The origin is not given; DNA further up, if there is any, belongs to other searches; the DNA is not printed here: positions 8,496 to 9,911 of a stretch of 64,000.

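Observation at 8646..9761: Stand-alone FIST (NosP-like) sensor gene splitting flhB from flhA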

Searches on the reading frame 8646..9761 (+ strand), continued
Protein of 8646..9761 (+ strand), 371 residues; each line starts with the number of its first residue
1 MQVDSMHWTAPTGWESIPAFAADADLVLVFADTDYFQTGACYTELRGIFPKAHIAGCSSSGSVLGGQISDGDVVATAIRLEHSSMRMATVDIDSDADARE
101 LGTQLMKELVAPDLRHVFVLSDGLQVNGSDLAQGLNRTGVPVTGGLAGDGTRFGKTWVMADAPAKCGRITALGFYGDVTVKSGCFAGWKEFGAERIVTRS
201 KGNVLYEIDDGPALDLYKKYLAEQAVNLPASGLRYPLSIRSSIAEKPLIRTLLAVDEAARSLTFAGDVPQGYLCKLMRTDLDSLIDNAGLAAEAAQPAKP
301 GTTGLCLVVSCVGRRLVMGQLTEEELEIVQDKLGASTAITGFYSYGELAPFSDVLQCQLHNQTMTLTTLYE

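Call 16: search_protein_representatives(protein=window:8646-9758:+)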
Query: 371 residues. Proteins with E-value up to 0.001 (for the whole library): 5995; up to 1e-10: 3268; up to 1e-30: 948. The best 150 are listed.
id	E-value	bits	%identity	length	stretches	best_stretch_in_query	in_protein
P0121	0.0e+00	1243.5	47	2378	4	14-369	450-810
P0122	0.0e+00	1017.8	51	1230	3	18-370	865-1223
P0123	2.1e-283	954.5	49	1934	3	23-371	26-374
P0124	3.2e-282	950.7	46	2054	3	22-369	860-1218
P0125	9.6e-266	896.5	46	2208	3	2-370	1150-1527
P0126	1.7e-195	665.4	41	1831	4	11-370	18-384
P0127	1.5e-193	659.0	47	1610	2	4-369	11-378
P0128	1.1e-183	626.6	46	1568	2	15-371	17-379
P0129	3.6e-181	618.2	47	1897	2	15-369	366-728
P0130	6.9e-169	577.8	36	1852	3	16-369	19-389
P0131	1.4e-165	567.0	44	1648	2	17-369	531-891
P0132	7.9e-160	548.0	37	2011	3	8-369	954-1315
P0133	1.3e-146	504.6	49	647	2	2-370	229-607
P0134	5.5e-141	486.1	40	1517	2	12-369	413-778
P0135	3.1e-134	463.9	42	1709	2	8-370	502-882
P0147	7.9e-101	354.0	51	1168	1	15-369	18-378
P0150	6.2e-98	344.4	51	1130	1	6-370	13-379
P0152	6.7e-96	337.8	46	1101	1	1-370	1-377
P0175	7.8e-90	317.8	47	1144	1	18-370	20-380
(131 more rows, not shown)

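Call 19: find_related_loci(query=A1, collection=genome_contigs, flank=10000)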
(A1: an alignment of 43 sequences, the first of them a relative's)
Query A1 (371 aa) in genome_contigs; peptide patterns used: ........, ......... (x = any residue, [..] = any of these).
599 stretches matched a pattern (row limit reached: there are more); 593 encode a relative of the query (tblastn E <= 1e-3); the best 80 are kept; 80 distinct loci.
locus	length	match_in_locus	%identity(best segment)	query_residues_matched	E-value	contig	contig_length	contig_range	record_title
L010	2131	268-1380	75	1-371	0e+0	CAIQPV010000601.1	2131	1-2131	MAG: uncultured Nitrosomonadales bacterium isolate AlinenLipids_bin-3794 genome assembly, contig: bin-3794:601/715, whol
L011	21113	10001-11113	76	1-371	0e+0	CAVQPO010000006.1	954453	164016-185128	MAG: uncultured beta proteobacterium isolate MFD01476.bin.2.189 genome assembly, contig: contig_57186, whole genome shot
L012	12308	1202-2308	75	1-371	0e+0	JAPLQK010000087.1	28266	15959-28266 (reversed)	MAG: Proteobacteria bacterium isolate LacPavin_0920_WC57_MAG_53_42 LacPavin_0920_WC57_scaffold_347302, whole genome shot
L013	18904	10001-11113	73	1-371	0e+0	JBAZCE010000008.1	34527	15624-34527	MAG: Gallionella sp. isolate SO_2017_GW1_13 NODE_5574_length_34527_cov_1.032907_OW334_2017, whole genome shotgun sequenc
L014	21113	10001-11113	73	1-371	0e+0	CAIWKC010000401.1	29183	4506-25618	MAG: uncultured Gallionellaceae bacterium isolate A2_bin-1030 genome assembly, contig: bin-1030:401/439, whole genome sh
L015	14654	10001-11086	73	1-362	0e+0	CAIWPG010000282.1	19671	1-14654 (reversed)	MAG: uncultured Oxalobacteraceae bacterium isolate B12_bin-2784 genome assembly, contig: bin-2784:282/384, whole genome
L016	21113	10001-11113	71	1-371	0e+0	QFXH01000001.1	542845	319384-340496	MAG: Candidatus Nitrotoga sp. MKT Ga0182805_101, whole genome shotgun sequence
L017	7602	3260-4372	72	1-371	0e+0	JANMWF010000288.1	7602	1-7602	MAG: Nitrosomonadales bacterium isolate OTE_88_metabat_370 OTE_88_k141_973122, whole genome shotgun sequence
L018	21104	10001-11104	73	1-371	3e-176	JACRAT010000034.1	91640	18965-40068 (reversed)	MAG: Nitrosomonadales bacterium isolate NC_groundwater_1601_Pr3_B-0.1um_63_19 SR-2_scaffold_141_2828748, whole genome sh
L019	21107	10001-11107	71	1-371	9e-176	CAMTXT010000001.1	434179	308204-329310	MAG: uncultured Nitrosomonadales bacterium isolate G02_MAG_00005 genome assembly, contig: G02_MAG_00005_000000000009, wh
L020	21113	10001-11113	71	1-371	2e-174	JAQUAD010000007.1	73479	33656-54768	MAG: Sideroxydans sp. isolate STC_76 NODE_756_length_73479_cov_4.600556_Sandtown_C, whole genome shotgun sequence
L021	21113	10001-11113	70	1-371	2e-174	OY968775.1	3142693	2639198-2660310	MAG: uncultured beta proteobacterium isolate MFD02832.bin.1.36 genome assembly, chromosome: 1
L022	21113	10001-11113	72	1-371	3e-172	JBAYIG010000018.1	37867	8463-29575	MAG: Sideroxydans sp. isolate SO_2016_GW1_22 scaffold02004_OW334_2016, whole genome shotgun sequence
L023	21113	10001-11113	67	1-371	2e-171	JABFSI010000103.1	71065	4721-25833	MAG: Sideroxydans sp. isolate WB-IL-08 seq_117, whole genome shotgun sequence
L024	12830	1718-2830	64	1-371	9e-171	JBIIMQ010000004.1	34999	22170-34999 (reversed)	MAG: Candidatus Nitrotoga sp. isolate ME2002-07-17pf_3300034102_group1_bin222 Rohwer_bin2343_scaffold_403_c1, whole geno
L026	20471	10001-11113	68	1-371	2e-168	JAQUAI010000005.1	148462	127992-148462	MAG: Gallionella sp. isolate STC_80 NODE_254_length_148462_cov_8.292830_Sandtown_C, whole genome shotgun sequence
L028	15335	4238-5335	72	1-371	1e-165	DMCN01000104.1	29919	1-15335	MAG TPA_asm: Gallionellaceae bacterium isolate UBA12482 contig_9199, whole genome shotgun sequence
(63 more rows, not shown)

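Call 22: search_protein_families(library=pfam, proteins=[L028:3149-4204:+, L028:5347-9447:+, L022:5588-6802:+, L022:6802-10026:+, L022:11127-15248:+, L026:3692-4975:+, L026:4935-5987:+, L026:5987-9970:+, L026:11124-14462:+], max_evalue=0.00001)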
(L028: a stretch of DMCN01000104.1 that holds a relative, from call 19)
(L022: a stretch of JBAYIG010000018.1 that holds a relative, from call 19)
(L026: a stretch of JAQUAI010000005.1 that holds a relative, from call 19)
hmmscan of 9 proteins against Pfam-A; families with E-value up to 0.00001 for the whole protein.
L028:3149-4204:+ (352 aa): 3 families
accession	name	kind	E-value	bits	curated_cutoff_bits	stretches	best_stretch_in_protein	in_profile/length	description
PF13487.12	HD_5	-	8e-39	133.5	27.2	1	155-320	3-169/170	HD domain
PF00072.30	Response_reg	-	5.3e-24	85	30.2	1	3-112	1-109/111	Response regulator receiver domain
PF01966.28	HD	-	1.8e-21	77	22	1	167-289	2-115/116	HD domain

L028:5347-9447:+ (1367 aa): 10 families
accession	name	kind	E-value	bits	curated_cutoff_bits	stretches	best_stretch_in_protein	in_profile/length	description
PF13426.13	PAS_9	-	7.5e-51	171.2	27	4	222-320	6-103/103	PAS domain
PF00989.32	PAS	-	1.2e-50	170.7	22.6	3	333-449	1-113/113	PAS fold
PF00072.30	Response_reg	-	5.8e-46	155.7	30.2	2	1126-1237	1-108/111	Response regulator receiver domain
PF08447.18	PAS_3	-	2.2e-42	143.7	25.6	2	487-576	2-89/89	PAS fold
PF08448.16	PAS_4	-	7.1e-40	136.1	23.1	3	74-185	1-107/110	PAS fold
PF02518.31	HATPase_c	-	1.6e-29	103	26.4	1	844-960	1-109/111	Histidine kinase-, DNA gyrase B-, and HSP90-like ATPase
PF13188.13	PAS_8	-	3e-26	90.8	21.8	1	69-119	2-49/65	PAS domain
PF00512.31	HisKA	-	1.2e-23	83.4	26.9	1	732-797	1-66/66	His Kinase A (phospho-acceptor) domain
PF01627.28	Hpt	-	1.1e-13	51.6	24.6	1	1281-1362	1-81/84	Hpt domain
PF12860.13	PAS_7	-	1.3e-08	35.4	27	0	341-456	3-114/115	PAS fold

L022:5588-6802:+ (405 aa): 2 families
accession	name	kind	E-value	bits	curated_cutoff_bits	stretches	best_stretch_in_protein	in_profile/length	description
PF03150.19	CCP_MauG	-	1.1e-56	192.1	25.6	1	127-273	2-148/149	Di-haem cytochrome c peroxidase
PF00034.26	Cytochrom_C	-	1.3e-07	33.2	21.3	0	281-397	2-90/90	Cytochrome c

L022:6802-10026:+ (1075 aa): 9 families
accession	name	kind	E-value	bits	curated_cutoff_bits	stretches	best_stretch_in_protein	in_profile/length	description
PF19443.4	DAHL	-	1.7e-51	175.5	38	1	29-246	2-220/221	DAHL domain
PF00072.30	Response_reg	-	1.4e-46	157.6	30.2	2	810-920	1-107/111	Response regulator receiver domain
PF02518.31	HATPase_c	-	1.4e-29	103.2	26.4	1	528-645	1-110/111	Histidine kinase-, DNA gyrase B-, and HSP90-like ATPase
PF00512.31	HisKA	-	9.2e-24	83.7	26.9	1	416-481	1-66/66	His Kinase A (phospho-acceptor) domain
PF13426.13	PAS_9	-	2.3e-17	63.6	27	1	297-395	6-103/103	PAS domain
PF08447.18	PAS_3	-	4.9e-16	59.2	25.6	1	305-389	2-88/89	PAS fold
PF00989.32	PAS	-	1e-14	54.9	22.6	1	292-389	11-109/113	PAS fold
PF01627.28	Hpt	-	1.3e-10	41.8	24.6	1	968-1035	1-71/84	Hpt domain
PF08448.16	PAS_4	-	1.3e-08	35.5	23.1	1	297-398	10-110/110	PAS fold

L022:11127-15248:+ (1374 aa): 10 families
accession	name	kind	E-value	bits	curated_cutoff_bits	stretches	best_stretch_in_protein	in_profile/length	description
PF00072.30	Response_reg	-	3e-51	172.7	30.2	2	1134-1245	2-109/111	Response regulator receiver domain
PF00989.32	PAS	-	5.3e-45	152.5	22.6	3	217-314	11-109/113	PAS fold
PF13426.13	PAS_9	-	7.9e-43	145.4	27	2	220-320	5-103/103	PAS domain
PF08447.18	PAS_3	-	2.5e-42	143.5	25.6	2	488-577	2-89/89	PAS fold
PF08448.16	PAS_4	-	2.2e-32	112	23.1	2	74-187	1-109/110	PAS fold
PF02518.31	HATPase_c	-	5.1e-30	104.6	26.4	1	851-966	1-109/111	Histidine kinase-, DNA gyrase B-, and HSP90-like ATPase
PF13188.13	PAS_8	-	4.3e-27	93.5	21.8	0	70-116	3-45/65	PAS domain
PF00512.31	HisKA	-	1.6e-22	79.7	26.9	1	740-804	2-66/66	His Kinase A (phospho-acceptor) domain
PF01627.28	Hpt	-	3.5e-12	46.8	24.6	1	1288-1367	1-83/84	Hpt domain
PF12860.13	PAS_7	-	2.9e-08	34.3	27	0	341-457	3-114/115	PAS fold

L026:3692-4975:+ (428 aa): 3 families
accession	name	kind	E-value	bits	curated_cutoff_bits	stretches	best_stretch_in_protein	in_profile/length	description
PF13487.12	HD_5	-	8.3e-35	120.5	27.2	1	231-395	3-168/170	HD domain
PF00072.30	Response_reg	-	9.4e-24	84.2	30.2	1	79-189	1-110/111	Response regulator receiver domain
PF01966.28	HD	-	2.3e-21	76.7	22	1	243-365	2-115/116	HD domain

L026:4935-5987:+ (351 aa): 3 families
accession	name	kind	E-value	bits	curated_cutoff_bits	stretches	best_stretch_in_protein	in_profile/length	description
PF03150.19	CCP_MauG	-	6.2e-58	196.1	25.6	1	73-219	2-148/149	Di-haem cytochrome c peroxidase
PF00034.26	Cytochrom_C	-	1e-08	36.8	21.3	0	227-342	2-89/90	Cytochrome c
PF13442.11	Cytochrome_CBB3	-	5.5e-06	27.1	27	0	225-339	2-68/68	Cytochrome C oxidase, cbb3-type, subunit III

L026:5987-9970:+ (1328 aa): 9 families
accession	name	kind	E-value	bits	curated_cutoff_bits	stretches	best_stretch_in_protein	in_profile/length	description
PF19443.4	DAHL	-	7.3e-50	170.2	38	1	28-256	1-221/221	DAHL domain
PF00072.30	Response_reg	-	1.4e-45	154.4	30.2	2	1081-1191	1-107/111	Response regulator receiver domain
PF08447.18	PAS_3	-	9.8e-44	148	25.6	2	572-661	2-89/89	PAS fold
PF00989.32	PAS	-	5.2e-32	110.7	22.6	2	418-534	2-113/113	PAS fold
PF02518.31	HATPase_c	-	5.9e-30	104.4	26.4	1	799-915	1-109/111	Histidine kinase-, DNA gyrase B-, and HSP90-like ATPase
PF13426.13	PAS_9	-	6.6e-30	103.9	27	2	303-404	4-103/103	PAS domain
PF08448.16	PAS_4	-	3e-25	89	23.1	2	304-406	8-109/110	PAS fold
PF00512.31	HisKA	-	5.2e-24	84.5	26.9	1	687-752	1-66/66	His Kinase A (phospho-acceptor) domain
PF01627.28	Hpt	-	5.4e-10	39.8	24.6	1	1240-1305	1-69/84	Hpt domain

L026:11124-14462:+ (1113 aa): 9 families
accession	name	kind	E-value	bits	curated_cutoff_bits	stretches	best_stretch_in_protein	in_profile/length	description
PF00072.30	Response_reg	-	4.6e-51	172.1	30.2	2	872-982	2-108/111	Response regulator receiver domain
PF13426.13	PAS_9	-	4.8e-38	130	27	3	225-326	3-102/103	PAS domain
PF00989.32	PAS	-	7e-35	119.9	22.6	2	70-183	3-113/113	PAS fold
PF02518.31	HATPase_c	-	5.1e-31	107.8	26.4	1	589-704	1-109/111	Histidine kinase-, DNA gyrase B-, and HSP90-like ATPase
PF08448.16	PAS_4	-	1.5e-27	96.4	23.1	2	229-329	10-109/110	PAS fold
PF08447.18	PAS_3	-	5.3e-23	81.5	25.6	1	237-321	2-88/89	PAS fold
PF13188.13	PAS_8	-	5.5e-22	77.3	21.8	2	341-392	2-54/65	PAS domain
PF00512.31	HisKA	-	6.8e-22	77.7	26.9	1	478-542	2-66/66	His Kinase A (phospho-acceptor) domain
PF01627.28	Hpt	-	1.4e-13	51.3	24.6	1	1026-1105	1-82/84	Hpt domain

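Call 27: search_solved_structures(query=window:8646-9758:+, max_evalue=1, show_alignments=2)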
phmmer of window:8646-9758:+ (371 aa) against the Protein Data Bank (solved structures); distinct sequences matched with E-value up to 1: 0.

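Call 31: find_related_loci(query=window:8646-9758:+, collection=metagenome_contigs, flank=10000)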
Query window:8646-9758:+ (371 aa) in metagenome_contigs; peptide patterns used: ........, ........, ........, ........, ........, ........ (x = any residue, [..] = any of these).
600 stretches matched a pattern (row limit reached: there are more); 566 encode a relative of the query (tblastn E <= 1e-3); the best 80 are kept; 80 distinct loci.
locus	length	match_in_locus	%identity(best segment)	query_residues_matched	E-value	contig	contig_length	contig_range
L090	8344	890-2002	79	1-371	0e+0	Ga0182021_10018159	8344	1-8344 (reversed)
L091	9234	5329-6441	77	1-371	0e+0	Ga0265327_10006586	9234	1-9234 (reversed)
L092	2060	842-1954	75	1-371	0e+0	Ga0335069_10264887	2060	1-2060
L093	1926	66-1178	75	1-371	0e+0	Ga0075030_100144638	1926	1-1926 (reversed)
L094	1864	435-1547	76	1-371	0e+0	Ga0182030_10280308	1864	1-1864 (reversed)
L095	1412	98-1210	75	1-371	0e+0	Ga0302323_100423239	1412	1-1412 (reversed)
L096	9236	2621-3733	75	1-371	0e+0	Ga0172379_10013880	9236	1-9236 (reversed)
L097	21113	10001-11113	75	1-371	0e+0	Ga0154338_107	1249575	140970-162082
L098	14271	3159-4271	75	1-371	0e+0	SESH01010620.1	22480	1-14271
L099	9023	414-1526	73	1-371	0e+0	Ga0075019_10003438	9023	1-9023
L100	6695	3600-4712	72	1-371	0e+0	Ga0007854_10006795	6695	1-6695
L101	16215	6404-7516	73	1-371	0e+0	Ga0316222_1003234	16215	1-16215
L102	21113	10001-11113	72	1-371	0e+0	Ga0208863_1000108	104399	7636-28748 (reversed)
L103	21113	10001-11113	74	1-371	0e+0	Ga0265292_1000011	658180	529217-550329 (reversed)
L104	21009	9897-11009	72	1-371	0e+0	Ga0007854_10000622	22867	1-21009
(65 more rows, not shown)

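Call 32: find_encoding_contigs(protein=window:8646-9761:+, flank=10000, max_places=4)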
Protein window:8646-9761:+ (371 aa): 2 contigs read that carry it; 2 places shown.
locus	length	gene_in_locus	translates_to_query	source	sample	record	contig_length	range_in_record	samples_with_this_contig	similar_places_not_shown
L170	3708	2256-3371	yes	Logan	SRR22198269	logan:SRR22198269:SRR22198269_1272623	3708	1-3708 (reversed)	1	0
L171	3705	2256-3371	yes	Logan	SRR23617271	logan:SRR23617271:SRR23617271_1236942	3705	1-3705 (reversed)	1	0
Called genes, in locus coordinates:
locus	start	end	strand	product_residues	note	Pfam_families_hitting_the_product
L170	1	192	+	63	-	?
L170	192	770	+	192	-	PF01339:CheB_methylest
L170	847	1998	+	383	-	PF01312:Bac_export_2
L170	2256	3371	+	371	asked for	PF08495:FIST, PF10442:FIST_C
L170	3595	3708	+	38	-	?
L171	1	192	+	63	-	?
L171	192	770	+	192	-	PF01339:CheB_methylest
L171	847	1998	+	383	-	PF01312:Bac_export_2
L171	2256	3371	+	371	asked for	PF08495:FIST, PF10442:FIST_C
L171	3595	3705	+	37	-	?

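Call 50: search_solved_structures(query=A1, max_evalue=10, show_alignments=1)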
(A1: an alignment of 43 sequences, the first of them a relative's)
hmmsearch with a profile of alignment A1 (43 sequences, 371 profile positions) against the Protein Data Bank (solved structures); distinct sequences matched with E-value up to 10: 3.
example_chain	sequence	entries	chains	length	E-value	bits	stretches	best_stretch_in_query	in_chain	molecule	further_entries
3h4y_A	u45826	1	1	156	0.38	12.7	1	123-177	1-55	putative chemotaxis protein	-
4v2i_A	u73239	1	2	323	0.42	12.6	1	122-177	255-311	ESTERASE/LIPASE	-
7zjo_A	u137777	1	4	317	0.43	12.6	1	122-176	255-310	Lipase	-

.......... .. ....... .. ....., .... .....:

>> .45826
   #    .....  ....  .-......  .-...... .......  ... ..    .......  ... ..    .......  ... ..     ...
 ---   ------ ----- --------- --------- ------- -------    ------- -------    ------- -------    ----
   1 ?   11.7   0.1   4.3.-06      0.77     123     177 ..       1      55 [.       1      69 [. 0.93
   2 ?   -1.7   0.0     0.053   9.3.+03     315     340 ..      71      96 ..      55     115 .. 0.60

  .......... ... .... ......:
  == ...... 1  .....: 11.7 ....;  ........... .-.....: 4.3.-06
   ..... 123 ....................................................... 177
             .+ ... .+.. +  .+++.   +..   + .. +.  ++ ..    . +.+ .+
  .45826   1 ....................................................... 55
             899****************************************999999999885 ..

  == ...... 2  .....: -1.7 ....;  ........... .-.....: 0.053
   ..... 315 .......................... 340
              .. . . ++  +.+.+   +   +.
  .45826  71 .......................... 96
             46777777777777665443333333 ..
